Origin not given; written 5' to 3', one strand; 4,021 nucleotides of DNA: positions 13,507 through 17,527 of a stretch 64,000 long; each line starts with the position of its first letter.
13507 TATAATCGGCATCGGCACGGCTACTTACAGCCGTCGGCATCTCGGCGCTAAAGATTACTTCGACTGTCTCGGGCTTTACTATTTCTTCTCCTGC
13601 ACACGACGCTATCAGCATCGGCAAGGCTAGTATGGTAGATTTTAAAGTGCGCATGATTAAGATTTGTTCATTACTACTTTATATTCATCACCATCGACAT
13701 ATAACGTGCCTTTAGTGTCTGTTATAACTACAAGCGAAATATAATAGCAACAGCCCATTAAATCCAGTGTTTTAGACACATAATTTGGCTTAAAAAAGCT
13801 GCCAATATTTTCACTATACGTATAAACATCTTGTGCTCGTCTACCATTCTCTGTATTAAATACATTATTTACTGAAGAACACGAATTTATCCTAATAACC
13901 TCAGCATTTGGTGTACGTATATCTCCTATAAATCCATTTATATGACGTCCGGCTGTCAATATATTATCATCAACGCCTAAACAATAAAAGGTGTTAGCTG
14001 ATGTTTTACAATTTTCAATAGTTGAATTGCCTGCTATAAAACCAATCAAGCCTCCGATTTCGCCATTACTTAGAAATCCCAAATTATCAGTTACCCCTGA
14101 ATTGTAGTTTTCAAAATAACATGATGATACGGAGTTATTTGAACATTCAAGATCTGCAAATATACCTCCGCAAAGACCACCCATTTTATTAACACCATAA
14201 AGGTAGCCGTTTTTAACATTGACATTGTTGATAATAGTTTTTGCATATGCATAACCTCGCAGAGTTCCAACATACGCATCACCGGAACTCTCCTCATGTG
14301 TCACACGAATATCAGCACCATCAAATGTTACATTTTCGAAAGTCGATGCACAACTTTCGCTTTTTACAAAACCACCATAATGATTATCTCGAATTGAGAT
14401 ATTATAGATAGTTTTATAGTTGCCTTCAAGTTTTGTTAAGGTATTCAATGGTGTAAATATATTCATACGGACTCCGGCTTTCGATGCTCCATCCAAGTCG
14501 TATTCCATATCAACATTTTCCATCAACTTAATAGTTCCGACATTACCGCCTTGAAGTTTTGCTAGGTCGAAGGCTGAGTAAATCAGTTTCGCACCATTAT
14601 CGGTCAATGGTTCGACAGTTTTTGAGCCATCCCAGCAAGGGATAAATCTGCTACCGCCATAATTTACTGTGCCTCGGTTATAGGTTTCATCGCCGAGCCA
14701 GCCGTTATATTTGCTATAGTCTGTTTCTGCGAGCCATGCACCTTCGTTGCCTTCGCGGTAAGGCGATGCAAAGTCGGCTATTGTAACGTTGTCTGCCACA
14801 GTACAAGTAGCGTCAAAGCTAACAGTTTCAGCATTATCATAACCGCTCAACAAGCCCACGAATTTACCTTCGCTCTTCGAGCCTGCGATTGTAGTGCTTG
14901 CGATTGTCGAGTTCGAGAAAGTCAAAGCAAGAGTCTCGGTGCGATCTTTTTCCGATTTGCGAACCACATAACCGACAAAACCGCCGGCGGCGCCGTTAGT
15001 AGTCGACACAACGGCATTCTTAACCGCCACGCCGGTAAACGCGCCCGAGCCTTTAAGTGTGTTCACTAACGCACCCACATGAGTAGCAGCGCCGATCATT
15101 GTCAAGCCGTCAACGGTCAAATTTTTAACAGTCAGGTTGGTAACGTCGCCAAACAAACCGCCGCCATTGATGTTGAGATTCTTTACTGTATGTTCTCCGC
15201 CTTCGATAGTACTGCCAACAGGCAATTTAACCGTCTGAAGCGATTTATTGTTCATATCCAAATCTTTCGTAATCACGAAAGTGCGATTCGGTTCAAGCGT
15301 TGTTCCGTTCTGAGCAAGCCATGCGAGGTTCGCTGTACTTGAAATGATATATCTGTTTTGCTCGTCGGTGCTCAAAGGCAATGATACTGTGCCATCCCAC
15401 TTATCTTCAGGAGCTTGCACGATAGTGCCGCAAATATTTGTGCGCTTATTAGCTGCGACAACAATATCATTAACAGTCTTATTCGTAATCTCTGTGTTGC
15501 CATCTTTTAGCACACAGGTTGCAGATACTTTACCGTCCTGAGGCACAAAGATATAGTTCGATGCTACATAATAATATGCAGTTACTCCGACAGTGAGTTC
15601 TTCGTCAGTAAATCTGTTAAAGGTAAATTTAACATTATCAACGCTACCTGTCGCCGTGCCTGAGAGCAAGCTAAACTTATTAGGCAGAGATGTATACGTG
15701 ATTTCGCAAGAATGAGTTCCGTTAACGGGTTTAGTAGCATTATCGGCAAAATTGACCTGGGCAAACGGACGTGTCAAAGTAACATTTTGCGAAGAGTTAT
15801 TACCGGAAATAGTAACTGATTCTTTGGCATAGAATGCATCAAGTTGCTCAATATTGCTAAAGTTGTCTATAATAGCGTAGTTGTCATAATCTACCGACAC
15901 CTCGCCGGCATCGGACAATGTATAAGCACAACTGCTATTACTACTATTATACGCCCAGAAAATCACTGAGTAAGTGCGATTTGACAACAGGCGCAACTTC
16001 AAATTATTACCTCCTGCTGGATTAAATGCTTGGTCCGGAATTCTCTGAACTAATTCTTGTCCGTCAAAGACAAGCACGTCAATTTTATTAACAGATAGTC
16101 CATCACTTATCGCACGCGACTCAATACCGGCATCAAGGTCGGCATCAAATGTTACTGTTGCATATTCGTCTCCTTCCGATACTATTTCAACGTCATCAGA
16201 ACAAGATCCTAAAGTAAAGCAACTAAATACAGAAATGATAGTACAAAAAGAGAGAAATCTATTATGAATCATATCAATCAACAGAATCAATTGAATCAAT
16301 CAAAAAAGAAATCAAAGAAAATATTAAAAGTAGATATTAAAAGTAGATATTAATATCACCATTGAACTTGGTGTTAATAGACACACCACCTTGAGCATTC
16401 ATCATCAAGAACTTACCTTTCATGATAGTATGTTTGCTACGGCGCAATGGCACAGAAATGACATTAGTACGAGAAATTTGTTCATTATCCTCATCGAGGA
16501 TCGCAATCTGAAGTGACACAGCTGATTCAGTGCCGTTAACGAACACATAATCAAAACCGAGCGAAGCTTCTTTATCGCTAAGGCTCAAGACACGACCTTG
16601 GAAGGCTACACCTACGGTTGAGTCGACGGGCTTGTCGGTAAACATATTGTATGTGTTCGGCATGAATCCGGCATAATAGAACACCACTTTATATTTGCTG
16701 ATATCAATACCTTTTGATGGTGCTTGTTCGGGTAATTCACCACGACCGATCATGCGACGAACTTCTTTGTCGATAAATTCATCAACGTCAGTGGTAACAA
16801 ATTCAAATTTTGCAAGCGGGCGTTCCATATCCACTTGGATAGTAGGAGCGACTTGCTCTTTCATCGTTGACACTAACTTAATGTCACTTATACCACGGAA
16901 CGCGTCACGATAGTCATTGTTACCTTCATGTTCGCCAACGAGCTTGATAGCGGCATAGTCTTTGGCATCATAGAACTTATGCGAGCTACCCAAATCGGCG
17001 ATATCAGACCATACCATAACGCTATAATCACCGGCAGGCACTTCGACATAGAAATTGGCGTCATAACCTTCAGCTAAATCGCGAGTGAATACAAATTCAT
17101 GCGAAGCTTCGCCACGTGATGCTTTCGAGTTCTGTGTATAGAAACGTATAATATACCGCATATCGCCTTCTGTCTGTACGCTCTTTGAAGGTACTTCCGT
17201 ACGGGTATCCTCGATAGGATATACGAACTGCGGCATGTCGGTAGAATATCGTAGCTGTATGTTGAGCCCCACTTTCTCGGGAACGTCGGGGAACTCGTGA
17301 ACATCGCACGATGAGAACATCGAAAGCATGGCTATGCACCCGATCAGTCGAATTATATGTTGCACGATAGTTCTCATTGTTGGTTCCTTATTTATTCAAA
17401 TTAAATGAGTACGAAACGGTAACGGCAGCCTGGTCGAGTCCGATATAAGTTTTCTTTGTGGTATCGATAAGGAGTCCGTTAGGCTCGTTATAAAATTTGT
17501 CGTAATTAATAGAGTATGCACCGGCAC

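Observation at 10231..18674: Type V (Mfa/Fim-like) pilus-type operon whose two big subunits are fimbrillin-GLUG beta-helix fusions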

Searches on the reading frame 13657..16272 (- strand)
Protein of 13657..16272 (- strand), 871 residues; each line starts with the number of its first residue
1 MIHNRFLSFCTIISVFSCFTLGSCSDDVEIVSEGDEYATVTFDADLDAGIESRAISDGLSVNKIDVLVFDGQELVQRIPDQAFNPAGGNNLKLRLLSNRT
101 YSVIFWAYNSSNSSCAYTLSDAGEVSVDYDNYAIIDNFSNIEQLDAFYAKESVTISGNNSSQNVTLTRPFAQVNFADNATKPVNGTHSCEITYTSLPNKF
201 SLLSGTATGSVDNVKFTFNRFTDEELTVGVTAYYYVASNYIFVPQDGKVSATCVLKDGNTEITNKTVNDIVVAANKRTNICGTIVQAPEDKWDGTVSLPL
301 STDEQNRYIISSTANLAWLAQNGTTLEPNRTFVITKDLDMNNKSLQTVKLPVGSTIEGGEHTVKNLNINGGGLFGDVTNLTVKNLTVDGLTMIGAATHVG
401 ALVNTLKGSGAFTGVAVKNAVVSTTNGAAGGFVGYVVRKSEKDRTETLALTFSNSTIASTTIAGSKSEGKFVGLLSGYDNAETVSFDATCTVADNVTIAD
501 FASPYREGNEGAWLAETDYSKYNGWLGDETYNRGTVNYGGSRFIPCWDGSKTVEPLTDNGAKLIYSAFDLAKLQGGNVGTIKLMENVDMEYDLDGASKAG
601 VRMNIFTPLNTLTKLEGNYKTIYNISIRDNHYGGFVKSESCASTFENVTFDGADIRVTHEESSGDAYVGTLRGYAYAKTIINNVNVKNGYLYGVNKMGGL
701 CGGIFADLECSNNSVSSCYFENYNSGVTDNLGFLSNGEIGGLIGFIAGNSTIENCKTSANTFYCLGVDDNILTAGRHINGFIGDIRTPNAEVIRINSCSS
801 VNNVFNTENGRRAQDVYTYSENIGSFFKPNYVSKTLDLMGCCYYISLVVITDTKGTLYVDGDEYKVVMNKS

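Call 3: search_protein_families(library=pfam, proteins=[window:13657-16272:-], max_evalue=0.1)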
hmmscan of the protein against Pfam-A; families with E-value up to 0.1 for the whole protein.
window:13657-16272:- (871 aa): 4 families
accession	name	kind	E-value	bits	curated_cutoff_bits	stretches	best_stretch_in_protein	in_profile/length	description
PF07581.17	Glug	-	0.024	15.5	20.5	1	736-759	2-25/28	The GLUG motif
PF06586.17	TraK_N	-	0.049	14.4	24.8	0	645-693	27-76/100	TraK N-terminal domain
PF20944.2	StcE_b-sandwich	-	0.076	13.5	27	0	285-332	6-52/75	Metalloprotease StcE, beta-sandwich domain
PF22768.1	SPP1_Dit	-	0.096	13.3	25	0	136-194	36-94/97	Siphovirus-type tail component, C-terminal domain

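Call 4: search_protein_families(library=ncbifam, proteins=[window:13657-16272:-], max_evalue=0.1)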
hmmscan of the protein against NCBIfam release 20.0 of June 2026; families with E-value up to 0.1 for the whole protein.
window:13657-16272:- (871 aa): 0 families

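Call 6: search_solved_structures(query=window:13657-16272:-, max_evalue=1)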
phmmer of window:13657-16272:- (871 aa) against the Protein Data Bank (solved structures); distinct sequences matched with E-value up to 1: 0.

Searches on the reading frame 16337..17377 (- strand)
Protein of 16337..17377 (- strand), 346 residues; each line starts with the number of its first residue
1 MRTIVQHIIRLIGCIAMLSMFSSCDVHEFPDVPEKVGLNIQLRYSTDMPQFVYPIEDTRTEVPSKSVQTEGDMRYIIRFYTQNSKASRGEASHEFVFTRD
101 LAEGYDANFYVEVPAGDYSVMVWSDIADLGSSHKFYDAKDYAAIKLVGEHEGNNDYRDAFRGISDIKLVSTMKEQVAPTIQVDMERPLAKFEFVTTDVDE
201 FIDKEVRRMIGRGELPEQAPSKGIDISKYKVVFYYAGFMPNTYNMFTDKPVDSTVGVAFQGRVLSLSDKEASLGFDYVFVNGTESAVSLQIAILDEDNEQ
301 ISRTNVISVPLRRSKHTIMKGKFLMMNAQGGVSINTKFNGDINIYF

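Call 3: search_protein_families(library=pfam, proteins=[window:16337-17377:-], max_evalue=0.1)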
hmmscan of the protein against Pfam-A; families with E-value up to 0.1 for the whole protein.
window:16337-17377:- (346 aa): 1 family
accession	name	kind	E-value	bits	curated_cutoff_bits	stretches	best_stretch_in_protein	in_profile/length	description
PF20200.4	DUF6562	-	1.8e-79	267.8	25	1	38-344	4-301/304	Family of unknown function (DUF6562)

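Call 4: search_protein_families(library=ncbifam, proteins=[window:16337-17377:-], max_evalue=0.1)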
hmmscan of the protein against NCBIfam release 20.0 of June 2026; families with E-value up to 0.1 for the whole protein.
window:16337-17377:- (346 aa): 0 families

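Call 7: search_solved_structures(query=window:16337-17377:-, max_evalue=1)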
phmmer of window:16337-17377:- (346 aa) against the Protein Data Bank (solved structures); distinct sequences matched with E-value up to 1: 0.

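Call 20: find_homologous_proteins(query=window:16337-17377:-)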
Query window:16337-17377:- (346 aa): 1674 proteins with E <= 0.001 among 2484 candidates; the best 120 are listed.
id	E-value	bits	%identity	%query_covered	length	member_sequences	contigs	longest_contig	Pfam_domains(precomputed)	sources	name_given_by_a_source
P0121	2.9e-228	774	100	100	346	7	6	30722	PF20200.5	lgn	-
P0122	1.1e-134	467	60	97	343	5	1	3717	PF20200.5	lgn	-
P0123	6.3e-133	461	60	97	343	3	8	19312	PF20200.5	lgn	-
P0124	1.4e-132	460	59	97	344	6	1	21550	PF20200.5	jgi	-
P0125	3.2e-132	459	61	96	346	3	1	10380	PF20200.5,PF08842.17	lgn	-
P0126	1.3e-131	457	60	97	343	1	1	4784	PF20200.5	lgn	-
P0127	1.2e-130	454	61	93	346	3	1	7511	PF20200.5,PF08842.17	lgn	-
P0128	3.4e-128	446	58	97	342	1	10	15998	PF20200.5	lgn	-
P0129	4.4e-127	442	59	93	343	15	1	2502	PF20200.5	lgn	-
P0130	9.0e-127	441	61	97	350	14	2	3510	PF20200.5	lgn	-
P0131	4.3e-124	432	56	99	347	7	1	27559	PF20200.5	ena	-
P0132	6.3e-124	432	57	96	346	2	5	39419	PF20200.5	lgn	-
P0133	1.5e-123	430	59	92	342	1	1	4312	PF20200.5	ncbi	-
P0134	6.4e-123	428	53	100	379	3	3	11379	PF20200.5,PF08842.17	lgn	-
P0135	2.3e-122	426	58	93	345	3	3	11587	PF20200.5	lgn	-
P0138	1.1e-118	414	53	97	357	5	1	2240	PF20200.5,PF08842.17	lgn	-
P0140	7.1e-117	408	52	95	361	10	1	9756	PF20200.5,PF08842.17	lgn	-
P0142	1.1e-114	401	52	100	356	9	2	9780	PF20200.5,PF08842.17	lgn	-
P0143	9.7e-113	395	54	93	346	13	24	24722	PF20200.5,PF08842.17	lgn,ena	-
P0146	6.7e-110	385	50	99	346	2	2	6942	PF20200.5,PF08842.17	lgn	-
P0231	2.2e-95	338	46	99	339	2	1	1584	PF20200.5,PF08842.17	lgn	-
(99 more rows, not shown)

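Call 22: search_solved_structures(query=A2, max_evalue=10, show_alignments=2)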
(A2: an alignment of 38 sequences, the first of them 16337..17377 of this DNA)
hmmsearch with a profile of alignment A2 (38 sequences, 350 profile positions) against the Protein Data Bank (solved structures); distinct sequences matched with E-value up to 10: 2.
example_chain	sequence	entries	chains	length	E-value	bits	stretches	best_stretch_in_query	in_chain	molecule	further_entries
3b1c_A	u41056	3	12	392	0.47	12.7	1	269-318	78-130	BetaC-S lyase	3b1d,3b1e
9qrk_A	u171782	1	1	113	0.7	12.1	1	145-194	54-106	Bromodomain-containing protein 2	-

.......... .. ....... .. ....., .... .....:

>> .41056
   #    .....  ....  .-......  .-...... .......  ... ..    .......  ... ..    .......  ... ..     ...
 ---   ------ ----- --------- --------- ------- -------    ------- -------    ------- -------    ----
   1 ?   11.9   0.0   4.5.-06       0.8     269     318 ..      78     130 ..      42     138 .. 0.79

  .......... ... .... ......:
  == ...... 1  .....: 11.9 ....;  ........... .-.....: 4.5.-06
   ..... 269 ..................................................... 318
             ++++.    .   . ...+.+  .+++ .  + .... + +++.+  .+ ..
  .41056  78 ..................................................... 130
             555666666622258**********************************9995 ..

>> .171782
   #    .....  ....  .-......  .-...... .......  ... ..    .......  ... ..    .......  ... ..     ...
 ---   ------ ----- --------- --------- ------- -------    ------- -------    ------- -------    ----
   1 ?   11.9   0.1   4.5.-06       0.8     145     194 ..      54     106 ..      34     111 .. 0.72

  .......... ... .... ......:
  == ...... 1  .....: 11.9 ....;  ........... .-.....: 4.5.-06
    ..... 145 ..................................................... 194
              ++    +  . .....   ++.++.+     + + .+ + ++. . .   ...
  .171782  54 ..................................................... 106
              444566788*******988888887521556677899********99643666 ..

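Call 31: search_protein_families(library=pfam, alignment_id=A2, max_evalue=1)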
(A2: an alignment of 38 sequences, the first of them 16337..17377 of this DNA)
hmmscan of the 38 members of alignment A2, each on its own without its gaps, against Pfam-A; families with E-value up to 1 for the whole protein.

A. member 1, window:16337-17377:- (346 aa): 1 family
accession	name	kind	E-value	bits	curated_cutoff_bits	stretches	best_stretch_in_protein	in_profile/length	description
PF20200.4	DUF6562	-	1.8e-79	267.8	25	1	38-344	4-301/304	Family of unknown function (DUF6562)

B. families by the number of members that match (of 38 scanned): 11 families
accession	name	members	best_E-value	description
PF20200.4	DUF6562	38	7.9e-90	Family of unknown function (DUF6562)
PF08842.16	Mfa2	20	1.3e-07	Fimbrillin-A associated anchor proteins Mfa1 and Mfa2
PF12701.13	LSM14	4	0.03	Scd6-like Sm domain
PF18559.7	Exop_C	2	0.078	Galactose-binding domain-like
PF11419.13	DUF3194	2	0.1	Protein of unknown function (DUF3194)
PF21109.2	Stonustoxin_helical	1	0.031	Stonustoxin helical domain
PF08139.17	LPAM_1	1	0.055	Prokaryotic membrane lipoprotein lipid attachment site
PF18863.6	AbiJ_NTD4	1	0.1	AbiJ N-terminal domain 4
PF13076.11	Fur_reg_FbpA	1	0.19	Fur-regulated basic protein A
PF19244.4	Poly_A_pol_cat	1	0.2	Poly(A) polymerase catalytic subunit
PF23186.1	DUF7059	1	0.2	Domain of unknown function (DUF7059)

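Call 51: find_encoding_contigs(protein=window:16337-17377:-, flank=10000, max_places=4)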
Protein window:16337-17377:- (346 aa): 12 contigs read that carry it; 4 places shown.
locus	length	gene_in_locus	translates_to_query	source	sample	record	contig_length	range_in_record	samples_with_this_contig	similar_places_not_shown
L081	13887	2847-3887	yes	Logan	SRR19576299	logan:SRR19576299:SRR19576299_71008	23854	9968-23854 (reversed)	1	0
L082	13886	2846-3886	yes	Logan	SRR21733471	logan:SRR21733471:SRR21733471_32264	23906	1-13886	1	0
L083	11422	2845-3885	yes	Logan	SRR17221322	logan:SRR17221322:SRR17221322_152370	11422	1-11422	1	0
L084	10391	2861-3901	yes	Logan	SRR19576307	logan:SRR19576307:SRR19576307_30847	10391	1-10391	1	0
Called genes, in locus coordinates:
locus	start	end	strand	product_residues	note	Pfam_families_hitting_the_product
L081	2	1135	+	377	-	?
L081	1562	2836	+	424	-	PF12099:DUF3575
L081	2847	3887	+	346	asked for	PF20200:DUF6562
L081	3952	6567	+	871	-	-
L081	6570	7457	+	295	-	-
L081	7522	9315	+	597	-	-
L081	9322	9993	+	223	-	-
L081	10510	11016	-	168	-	PF03938:OmpH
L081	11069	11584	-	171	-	PF03938:OmpH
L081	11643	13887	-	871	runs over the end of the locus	PF08479:POTRA_2 (faint), PF07244:POTRA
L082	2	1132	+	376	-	?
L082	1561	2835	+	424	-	PF12099:DUF3575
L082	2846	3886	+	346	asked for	PF20200:DUF6562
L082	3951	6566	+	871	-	-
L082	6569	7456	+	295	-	-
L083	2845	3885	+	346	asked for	PF20200:DUF6562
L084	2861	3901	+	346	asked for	PF20200:DUF6562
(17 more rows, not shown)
